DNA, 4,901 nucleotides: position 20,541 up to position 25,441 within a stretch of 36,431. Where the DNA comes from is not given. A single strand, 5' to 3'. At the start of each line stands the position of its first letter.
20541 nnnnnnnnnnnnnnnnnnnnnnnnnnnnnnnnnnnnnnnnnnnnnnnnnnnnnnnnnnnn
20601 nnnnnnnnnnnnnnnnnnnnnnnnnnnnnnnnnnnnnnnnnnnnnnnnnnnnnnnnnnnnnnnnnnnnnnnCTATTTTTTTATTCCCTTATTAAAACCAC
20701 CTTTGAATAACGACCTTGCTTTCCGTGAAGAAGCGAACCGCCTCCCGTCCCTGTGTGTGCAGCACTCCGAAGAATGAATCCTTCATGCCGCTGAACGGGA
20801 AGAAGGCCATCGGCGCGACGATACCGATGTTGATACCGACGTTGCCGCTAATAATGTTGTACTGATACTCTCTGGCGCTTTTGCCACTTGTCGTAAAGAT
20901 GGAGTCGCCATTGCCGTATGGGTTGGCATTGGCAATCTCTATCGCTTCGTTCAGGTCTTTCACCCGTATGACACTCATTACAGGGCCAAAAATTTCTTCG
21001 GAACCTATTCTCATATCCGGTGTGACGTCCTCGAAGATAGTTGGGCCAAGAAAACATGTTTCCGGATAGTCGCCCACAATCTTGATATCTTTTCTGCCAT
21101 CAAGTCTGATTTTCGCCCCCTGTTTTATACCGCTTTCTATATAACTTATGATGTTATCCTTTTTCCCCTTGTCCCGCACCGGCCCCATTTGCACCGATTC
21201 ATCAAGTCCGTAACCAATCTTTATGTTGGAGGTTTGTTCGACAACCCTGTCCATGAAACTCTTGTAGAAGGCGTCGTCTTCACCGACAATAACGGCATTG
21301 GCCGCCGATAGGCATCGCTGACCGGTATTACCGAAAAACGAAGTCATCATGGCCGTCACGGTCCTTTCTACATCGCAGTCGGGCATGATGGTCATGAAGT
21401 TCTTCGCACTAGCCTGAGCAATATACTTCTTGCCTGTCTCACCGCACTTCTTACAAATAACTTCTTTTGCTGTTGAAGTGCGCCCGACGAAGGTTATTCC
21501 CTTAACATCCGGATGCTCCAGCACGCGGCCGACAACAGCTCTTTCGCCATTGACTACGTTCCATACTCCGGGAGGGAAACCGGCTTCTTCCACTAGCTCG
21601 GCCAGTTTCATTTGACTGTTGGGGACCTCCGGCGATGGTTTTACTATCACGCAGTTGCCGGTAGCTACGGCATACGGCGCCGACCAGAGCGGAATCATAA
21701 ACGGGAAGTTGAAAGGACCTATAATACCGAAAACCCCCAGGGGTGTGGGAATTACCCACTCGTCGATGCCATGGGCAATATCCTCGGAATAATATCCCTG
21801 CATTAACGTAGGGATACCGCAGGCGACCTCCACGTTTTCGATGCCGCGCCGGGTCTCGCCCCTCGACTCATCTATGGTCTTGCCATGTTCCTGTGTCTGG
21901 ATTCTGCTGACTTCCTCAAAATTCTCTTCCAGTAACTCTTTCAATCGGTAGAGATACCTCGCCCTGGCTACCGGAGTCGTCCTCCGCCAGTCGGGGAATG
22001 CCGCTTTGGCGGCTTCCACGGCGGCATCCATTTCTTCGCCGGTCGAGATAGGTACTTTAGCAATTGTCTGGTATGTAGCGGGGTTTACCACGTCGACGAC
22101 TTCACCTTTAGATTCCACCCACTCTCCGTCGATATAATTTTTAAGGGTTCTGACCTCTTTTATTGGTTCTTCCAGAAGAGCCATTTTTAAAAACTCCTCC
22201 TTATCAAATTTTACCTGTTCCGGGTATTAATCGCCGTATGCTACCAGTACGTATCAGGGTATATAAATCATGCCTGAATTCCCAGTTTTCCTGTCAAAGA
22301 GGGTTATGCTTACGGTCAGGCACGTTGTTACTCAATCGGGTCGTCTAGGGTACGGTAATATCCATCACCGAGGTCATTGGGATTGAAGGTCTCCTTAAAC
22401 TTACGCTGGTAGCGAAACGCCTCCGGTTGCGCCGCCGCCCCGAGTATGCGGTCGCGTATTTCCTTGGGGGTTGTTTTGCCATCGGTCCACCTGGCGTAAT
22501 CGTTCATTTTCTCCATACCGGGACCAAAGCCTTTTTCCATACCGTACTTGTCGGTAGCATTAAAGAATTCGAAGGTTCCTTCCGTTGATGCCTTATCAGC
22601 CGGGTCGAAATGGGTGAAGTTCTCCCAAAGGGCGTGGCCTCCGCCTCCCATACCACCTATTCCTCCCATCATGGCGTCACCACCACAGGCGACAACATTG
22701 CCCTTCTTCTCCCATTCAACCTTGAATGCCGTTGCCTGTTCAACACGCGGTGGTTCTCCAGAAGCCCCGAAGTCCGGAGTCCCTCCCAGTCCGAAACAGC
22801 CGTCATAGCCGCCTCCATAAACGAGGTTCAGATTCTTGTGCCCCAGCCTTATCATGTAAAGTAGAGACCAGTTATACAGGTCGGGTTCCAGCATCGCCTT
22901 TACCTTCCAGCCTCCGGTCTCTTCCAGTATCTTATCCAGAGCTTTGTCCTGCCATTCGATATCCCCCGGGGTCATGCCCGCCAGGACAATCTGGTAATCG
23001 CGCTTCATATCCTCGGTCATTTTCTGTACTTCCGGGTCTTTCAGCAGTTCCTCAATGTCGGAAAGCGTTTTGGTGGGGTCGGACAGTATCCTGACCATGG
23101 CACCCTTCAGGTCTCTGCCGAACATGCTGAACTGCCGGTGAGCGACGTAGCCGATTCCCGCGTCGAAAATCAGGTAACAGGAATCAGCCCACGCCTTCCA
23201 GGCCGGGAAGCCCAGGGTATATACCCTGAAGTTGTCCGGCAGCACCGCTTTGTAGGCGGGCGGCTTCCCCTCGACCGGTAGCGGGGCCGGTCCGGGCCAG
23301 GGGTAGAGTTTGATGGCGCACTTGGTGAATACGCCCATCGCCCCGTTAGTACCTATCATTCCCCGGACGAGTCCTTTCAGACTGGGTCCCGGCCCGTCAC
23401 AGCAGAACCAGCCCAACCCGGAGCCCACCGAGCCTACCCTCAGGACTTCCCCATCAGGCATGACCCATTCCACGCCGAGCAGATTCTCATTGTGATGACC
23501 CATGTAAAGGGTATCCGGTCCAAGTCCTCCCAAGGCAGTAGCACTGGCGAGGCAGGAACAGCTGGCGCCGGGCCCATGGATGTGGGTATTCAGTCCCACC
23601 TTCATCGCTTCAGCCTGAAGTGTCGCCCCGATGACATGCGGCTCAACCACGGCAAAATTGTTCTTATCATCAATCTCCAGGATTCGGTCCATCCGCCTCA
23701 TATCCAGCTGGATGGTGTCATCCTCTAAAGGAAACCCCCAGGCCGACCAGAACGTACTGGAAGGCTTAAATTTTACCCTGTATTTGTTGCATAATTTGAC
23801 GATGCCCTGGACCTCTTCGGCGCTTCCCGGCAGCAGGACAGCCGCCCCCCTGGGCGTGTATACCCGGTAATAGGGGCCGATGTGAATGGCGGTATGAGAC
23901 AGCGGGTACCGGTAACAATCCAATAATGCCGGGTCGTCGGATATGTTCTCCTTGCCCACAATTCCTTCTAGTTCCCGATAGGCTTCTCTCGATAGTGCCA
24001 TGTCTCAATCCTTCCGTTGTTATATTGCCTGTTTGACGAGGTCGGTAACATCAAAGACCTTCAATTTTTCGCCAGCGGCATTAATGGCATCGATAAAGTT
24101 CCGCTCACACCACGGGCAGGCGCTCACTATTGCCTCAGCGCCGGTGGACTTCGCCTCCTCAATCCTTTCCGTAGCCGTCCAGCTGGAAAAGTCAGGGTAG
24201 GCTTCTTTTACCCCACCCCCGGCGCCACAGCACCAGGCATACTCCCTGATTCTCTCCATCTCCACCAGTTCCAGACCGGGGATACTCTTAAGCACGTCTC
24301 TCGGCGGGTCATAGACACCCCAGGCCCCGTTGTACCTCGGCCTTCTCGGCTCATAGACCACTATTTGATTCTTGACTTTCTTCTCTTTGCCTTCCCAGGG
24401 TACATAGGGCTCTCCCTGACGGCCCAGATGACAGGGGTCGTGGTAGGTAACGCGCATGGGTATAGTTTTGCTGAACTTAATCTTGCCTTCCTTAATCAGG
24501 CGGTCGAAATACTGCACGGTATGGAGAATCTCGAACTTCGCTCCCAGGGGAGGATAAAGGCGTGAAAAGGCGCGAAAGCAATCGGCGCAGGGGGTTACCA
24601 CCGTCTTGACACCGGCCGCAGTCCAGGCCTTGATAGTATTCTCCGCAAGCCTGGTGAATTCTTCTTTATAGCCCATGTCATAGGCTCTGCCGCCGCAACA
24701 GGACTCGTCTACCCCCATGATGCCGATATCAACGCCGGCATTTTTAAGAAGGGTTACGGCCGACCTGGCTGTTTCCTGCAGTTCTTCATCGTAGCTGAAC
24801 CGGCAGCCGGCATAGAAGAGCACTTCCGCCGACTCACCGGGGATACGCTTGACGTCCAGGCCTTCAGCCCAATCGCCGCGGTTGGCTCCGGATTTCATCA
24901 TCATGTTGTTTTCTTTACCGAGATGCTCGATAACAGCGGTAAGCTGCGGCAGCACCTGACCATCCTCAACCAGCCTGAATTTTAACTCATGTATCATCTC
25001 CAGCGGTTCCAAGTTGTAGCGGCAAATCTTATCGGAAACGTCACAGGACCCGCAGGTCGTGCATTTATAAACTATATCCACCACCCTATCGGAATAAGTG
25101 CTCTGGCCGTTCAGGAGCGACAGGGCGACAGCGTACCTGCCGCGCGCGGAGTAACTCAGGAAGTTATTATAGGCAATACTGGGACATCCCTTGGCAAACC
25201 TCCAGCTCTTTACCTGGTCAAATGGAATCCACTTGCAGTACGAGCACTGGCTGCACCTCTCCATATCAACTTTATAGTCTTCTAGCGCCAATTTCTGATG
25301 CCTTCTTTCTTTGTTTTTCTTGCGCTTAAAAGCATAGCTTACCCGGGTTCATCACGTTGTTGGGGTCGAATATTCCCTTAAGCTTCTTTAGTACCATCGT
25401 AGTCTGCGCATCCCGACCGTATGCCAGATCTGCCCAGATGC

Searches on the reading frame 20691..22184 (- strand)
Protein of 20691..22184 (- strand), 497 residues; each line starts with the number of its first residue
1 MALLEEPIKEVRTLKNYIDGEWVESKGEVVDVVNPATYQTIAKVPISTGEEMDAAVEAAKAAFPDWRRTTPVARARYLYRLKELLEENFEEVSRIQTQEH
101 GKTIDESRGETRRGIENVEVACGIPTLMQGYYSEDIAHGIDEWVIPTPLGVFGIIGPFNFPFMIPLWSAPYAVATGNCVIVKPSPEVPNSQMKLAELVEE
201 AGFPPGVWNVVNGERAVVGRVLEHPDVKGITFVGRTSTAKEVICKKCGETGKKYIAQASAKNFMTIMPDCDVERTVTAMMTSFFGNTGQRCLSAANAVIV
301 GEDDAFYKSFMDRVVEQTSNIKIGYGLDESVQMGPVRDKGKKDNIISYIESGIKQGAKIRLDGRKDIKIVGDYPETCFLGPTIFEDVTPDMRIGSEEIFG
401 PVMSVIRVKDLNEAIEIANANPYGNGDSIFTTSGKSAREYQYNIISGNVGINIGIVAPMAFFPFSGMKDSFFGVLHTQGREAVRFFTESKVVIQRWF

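Call 5: search_protein_families(library=pfam, proteins=[window:20691-22184:-])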
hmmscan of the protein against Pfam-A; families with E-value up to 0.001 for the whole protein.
window:20691-22184:- (497 aa): 1 family
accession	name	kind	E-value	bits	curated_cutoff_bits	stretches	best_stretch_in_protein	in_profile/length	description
PF00171.27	Aldedh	-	5.1e-135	451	23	1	22-492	1-461/461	Aldehyde dehydrogenase family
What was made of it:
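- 20691..22184 (-): Aldehyde dehydrogenase immediately downstream of module B; a recurrent partner of B-type triplets. Pfam Aldedh, E 5e-135 (call 5).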

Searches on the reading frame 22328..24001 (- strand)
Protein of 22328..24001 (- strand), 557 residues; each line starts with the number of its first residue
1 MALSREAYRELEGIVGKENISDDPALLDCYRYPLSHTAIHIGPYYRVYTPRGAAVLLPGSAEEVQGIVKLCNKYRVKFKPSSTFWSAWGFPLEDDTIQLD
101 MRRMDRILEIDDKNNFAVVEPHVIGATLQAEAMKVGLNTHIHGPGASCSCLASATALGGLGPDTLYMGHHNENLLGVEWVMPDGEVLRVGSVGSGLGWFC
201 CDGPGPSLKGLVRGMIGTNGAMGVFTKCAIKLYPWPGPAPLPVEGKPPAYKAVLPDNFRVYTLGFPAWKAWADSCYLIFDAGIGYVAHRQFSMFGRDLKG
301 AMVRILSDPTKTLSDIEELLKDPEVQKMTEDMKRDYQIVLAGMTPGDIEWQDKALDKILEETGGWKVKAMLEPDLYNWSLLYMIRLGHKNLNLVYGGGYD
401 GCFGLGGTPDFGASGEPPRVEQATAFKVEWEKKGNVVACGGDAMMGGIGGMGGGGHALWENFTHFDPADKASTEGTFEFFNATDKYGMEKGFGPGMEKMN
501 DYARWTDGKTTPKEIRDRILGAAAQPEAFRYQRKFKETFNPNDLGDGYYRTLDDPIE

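Call 5: search_protein_families(library=pfam, proteins=[window:22328-24001:-])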
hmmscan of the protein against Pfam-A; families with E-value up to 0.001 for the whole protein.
window:22328-24001:- (557 aa): 1 family
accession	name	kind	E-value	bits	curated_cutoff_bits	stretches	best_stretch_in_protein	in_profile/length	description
PF01565.28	FAD_binding_4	-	2.3e-21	76.4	26.4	1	53-190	2-139/139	FAD binding domain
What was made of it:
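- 22328..24001 (-): Module B subunit 3 (557 aa). Pfam FAD_binding_4 only (call 5).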

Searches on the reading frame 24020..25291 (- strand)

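Call 5: search_protein_families(library=pfam, proteins=[window:24020-25291:-])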
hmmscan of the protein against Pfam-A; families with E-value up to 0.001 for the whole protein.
window:24020-25291:- (423 aa): 2 families
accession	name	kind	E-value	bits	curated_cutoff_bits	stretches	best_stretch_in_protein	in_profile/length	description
PF02754.22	CCG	-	8.7e-31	106.3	20.6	2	327-398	14-83/85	Cysteine-rich domain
PF13183.11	Fer4_8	-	1.7e-05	25.7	27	1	10-84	2-61/68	4Fe-4S dicluster domain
